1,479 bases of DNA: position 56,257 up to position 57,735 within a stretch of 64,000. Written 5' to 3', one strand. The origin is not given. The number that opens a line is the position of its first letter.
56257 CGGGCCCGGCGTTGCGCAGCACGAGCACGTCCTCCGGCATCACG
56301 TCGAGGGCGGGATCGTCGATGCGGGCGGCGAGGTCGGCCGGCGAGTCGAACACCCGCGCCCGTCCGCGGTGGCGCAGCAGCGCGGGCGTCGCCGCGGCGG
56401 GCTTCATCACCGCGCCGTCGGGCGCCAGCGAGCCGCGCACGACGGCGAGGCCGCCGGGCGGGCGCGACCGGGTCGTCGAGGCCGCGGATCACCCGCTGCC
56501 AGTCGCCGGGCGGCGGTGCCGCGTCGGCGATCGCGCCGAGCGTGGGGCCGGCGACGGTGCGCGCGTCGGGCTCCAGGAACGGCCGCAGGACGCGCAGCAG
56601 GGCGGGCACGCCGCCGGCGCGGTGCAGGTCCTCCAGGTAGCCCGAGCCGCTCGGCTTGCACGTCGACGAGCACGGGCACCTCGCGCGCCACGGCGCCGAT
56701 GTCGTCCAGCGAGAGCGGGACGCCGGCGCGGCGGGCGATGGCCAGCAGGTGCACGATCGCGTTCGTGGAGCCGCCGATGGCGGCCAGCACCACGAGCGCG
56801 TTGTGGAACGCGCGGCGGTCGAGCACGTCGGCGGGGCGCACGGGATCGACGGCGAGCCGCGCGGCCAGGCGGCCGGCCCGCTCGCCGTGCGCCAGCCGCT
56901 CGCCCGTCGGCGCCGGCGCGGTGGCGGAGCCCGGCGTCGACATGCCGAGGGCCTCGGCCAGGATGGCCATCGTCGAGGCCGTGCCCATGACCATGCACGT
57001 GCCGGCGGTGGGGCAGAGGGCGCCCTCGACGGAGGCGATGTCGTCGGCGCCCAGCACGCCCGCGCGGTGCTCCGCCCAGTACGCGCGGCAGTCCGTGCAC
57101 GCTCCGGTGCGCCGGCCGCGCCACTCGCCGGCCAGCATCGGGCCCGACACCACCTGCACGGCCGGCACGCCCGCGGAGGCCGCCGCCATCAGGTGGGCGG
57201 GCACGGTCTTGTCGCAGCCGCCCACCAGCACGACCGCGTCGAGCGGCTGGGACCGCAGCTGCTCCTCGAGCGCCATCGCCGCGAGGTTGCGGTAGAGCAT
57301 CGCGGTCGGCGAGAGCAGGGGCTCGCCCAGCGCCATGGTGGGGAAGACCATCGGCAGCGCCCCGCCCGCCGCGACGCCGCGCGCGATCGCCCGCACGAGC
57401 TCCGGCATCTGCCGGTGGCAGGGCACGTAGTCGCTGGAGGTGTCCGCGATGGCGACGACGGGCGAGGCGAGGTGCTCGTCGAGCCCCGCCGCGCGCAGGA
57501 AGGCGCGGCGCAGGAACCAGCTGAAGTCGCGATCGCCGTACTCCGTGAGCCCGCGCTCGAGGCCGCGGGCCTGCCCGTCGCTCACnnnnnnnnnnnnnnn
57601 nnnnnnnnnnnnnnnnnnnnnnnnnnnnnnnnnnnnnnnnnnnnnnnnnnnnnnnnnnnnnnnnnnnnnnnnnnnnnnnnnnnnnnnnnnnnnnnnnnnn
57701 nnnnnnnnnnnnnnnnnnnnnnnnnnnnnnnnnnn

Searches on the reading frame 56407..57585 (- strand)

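Call 38: search_protein_families(library=pfam, proteins=[window:56407-57585:-], max_evalue=0.0001)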
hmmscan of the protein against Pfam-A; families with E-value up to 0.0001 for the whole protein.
window:56407-57585:- (392 aa): 1 family
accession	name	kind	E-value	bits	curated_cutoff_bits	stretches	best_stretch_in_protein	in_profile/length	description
PF00920.27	ILVD_EDD_N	-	4.5e-82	276.2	27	1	42-310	2-272/316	Dihydroxy-acid/6-phosphogluconate dehydratase N-terminal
